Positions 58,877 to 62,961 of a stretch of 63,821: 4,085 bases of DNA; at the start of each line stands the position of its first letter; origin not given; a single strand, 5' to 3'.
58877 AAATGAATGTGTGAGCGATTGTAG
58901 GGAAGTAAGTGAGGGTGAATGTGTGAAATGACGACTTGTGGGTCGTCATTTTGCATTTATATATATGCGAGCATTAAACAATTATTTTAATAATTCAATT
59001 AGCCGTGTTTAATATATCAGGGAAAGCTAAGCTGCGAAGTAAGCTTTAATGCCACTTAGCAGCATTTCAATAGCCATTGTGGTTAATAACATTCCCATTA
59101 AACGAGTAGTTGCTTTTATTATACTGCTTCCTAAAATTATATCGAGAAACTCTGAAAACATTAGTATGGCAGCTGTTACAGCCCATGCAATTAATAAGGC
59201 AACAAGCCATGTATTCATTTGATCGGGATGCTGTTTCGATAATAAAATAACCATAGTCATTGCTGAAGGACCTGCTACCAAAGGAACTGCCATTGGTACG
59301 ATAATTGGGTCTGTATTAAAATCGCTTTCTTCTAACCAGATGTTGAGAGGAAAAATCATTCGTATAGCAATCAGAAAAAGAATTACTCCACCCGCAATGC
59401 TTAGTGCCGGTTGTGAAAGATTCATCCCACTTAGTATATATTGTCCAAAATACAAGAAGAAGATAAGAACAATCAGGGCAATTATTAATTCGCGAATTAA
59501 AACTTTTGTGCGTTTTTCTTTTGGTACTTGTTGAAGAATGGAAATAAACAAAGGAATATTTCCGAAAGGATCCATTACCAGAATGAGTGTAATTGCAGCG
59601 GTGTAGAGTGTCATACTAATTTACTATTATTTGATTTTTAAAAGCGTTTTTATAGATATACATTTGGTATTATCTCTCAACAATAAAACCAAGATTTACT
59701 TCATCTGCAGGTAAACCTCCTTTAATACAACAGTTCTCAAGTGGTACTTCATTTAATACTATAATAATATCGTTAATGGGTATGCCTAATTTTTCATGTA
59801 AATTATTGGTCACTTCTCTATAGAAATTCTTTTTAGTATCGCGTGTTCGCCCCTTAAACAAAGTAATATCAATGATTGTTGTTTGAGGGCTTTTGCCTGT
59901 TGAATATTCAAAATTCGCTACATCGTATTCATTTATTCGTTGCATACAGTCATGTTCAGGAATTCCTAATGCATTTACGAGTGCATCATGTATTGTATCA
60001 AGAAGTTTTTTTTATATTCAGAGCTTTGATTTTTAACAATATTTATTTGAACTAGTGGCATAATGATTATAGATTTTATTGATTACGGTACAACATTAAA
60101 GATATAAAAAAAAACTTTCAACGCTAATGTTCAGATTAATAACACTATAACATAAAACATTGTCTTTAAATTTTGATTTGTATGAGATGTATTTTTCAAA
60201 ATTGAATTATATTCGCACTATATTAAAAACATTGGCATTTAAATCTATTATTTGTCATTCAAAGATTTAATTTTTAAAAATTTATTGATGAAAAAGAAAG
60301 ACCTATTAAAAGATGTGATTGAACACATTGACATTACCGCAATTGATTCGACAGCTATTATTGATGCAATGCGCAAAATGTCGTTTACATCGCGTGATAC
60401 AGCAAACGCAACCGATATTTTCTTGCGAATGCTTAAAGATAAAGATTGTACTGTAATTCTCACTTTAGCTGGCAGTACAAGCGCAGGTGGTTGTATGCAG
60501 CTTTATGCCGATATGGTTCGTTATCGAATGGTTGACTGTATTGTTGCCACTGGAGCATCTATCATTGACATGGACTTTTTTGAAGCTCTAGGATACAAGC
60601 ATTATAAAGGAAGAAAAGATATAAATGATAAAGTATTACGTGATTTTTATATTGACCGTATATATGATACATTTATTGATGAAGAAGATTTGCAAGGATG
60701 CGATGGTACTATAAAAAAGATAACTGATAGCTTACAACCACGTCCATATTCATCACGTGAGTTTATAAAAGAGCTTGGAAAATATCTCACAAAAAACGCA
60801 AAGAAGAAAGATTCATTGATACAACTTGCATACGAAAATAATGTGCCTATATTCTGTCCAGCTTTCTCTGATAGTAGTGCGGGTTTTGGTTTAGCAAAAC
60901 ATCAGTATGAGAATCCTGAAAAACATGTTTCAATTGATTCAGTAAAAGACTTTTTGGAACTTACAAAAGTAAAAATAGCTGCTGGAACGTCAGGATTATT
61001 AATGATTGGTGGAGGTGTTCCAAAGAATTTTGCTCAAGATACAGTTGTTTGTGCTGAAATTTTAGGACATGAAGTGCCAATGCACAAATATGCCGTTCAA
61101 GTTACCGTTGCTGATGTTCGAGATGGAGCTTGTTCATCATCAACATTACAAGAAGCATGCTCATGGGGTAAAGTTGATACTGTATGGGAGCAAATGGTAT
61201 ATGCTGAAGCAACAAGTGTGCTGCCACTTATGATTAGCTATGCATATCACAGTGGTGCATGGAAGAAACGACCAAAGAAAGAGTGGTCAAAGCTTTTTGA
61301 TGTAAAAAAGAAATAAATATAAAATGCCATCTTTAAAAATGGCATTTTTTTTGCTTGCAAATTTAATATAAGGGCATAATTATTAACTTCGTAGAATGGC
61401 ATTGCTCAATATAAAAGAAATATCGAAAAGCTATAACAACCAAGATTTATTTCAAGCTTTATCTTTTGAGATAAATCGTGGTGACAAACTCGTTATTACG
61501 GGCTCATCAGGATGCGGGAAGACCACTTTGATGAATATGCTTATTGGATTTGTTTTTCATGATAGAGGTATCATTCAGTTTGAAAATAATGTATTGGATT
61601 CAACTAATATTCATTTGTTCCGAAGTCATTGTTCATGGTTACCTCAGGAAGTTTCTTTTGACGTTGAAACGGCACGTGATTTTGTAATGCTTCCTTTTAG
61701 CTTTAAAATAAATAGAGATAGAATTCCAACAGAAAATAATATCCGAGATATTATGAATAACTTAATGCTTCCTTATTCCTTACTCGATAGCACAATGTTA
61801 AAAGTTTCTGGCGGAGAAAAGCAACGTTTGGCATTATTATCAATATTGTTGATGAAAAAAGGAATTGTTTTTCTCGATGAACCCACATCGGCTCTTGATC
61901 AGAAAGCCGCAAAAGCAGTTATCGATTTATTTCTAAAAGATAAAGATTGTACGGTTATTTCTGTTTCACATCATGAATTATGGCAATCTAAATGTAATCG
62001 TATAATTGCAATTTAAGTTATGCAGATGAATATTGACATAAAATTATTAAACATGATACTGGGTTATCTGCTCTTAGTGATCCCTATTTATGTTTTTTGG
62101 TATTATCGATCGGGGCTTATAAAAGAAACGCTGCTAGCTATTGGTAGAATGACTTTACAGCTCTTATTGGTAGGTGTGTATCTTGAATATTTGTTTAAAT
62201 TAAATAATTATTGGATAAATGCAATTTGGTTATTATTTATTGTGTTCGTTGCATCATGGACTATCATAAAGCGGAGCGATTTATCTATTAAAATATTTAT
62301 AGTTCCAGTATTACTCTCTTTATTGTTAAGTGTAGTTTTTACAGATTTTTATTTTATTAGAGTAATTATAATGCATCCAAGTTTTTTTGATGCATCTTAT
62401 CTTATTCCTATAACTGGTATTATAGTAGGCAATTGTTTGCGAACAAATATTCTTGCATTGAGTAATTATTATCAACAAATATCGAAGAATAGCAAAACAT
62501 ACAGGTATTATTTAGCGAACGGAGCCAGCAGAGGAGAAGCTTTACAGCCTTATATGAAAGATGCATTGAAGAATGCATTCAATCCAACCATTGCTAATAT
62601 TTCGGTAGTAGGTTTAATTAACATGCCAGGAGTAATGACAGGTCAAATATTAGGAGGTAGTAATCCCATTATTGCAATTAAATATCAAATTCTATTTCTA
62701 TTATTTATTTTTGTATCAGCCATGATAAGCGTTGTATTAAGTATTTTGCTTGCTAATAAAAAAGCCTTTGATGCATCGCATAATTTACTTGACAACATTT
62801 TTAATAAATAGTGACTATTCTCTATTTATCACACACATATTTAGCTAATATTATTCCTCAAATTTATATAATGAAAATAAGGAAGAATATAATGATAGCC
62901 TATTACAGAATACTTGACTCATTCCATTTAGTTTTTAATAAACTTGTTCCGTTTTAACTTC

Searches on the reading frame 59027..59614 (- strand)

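Call 45: search_protein_families(library=pfam, proteins=[window:59027-59614:-], max_evalue=0.001)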
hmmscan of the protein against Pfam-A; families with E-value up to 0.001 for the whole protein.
window:59027-59614:- (195 aa): 3 families
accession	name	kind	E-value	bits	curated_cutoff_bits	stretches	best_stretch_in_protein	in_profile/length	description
PF01914.23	MarC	-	3.4e-50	170.8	23.9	1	3-192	4-202/203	MarC family integral membrane protein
PF03741.22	TerC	-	7e-07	29.6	27.8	1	9-91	7-82/178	Integral membrane protein TerC family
PF13346.12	ABC2_membrane_5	-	0.00012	22.2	25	1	43-156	89-198/205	ABC-2 family transporter protein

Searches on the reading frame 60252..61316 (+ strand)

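Call 45: search_protein_families(library=pfam, proteins=[window:60252-61316:+], max_evalue=0.001)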
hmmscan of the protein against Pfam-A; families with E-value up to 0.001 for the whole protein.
window:60252-61316:+ (354 aa): 1 family
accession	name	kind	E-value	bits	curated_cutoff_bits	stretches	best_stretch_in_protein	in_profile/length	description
PF01916.23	DS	-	1.4e-92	310.5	27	1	36-330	2-287/288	Deoxyhypusine synthase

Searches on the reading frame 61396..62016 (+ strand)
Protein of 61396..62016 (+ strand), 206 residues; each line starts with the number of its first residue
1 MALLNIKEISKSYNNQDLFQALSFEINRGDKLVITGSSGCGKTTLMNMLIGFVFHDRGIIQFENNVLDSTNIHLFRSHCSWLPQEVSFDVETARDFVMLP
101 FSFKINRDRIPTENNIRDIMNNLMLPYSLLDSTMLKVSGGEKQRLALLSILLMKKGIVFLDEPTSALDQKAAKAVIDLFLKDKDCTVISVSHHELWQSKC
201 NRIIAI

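Call 45: search_protein_families(library=pfam, proteins=[window:61396-62016:+], max_evalue=0.001)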
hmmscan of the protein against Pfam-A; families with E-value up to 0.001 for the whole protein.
window:61396-62016:+ (206 aa): 6 families
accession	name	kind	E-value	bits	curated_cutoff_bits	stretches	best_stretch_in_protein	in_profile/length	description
PF00005.33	ABC_tran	-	1.7e-26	93.9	25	1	20-165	2-137/137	ABC transporter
PF13304.12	AAA_21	-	8.2e-08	33.1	27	1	136-193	237-299/304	AAA domain, putative AbiEii toxin, Type IV TA system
PF02463.25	SMC_N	-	5.3e-06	26.5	40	1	32-205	27-210/220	RecF/RecN/SMC N terminal domain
PF20720.3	nSTAND3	-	0.00049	20.3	27.2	1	27-61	15-50/155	Novel STAND NTPase 3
PF03193.22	RsgA_GTPase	-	0.00067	20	30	0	10-51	88-128/174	RsgA GTPase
PF13555.12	AAA_29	-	0.00077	19.6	27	0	17-46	10-39/61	P-loop containing region of AAA domain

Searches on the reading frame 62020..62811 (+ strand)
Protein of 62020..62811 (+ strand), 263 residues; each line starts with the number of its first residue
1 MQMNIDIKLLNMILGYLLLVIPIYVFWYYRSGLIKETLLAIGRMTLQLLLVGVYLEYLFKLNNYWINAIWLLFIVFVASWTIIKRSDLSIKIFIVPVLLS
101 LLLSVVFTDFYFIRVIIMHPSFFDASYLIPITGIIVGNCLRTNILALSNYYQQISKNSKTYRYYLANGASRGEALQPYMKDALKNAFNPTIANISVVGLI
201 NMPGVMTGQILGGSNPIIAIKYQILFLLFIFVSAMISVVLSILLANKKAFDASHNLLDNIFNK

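Call 45: search_protein_families(library=pfam, proteins=[window:62020-62811:+], max_evalue=0.001)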
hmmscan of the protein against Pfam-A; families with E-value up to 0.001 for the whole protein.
window:62020-62811:+ (263 aa): 1 family
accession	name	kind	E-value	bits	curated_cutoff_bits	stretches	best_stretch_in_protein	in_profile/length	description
PF03649.18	UPF0014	-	1.3e-69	234.6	22.6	1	10-250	2-242/242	Uncharacterised protein family (UPF0014)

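Call 88: find_encoding_contigs(protein=window:62020-62811:+, flank=10000, max_places=4)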
Protein window:62020-62811:+ (263 aa): 1 contig read that carries it; 1 place shown.
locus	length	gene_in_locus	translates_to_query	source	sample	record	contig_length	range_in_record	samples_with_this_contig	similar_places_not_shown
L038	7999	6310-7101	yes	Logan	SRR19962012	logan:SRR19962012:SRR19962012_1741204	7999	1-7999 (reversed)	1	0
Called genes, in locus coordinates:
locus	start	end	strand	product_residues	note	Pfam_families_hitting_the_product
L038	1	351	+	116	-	?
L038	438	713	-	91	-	PF00076:RRM_1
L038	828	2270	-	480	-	PF00224:PK, PF02887:PK_C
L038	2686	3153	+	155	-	-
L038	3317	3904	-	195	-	PF01914:MarC, PF03741:TerC (weak)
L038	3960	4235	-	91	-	PF14552:Tautomerase_2, PF01361:Tautomerase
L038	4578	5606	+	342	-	PF01916:DS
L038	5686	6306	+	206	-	PF02463:SMC_N (faint), PF00005:ABC_tran, PF13304:AAA_21 (faint)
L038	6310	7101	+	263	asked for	PF03649:UPF0014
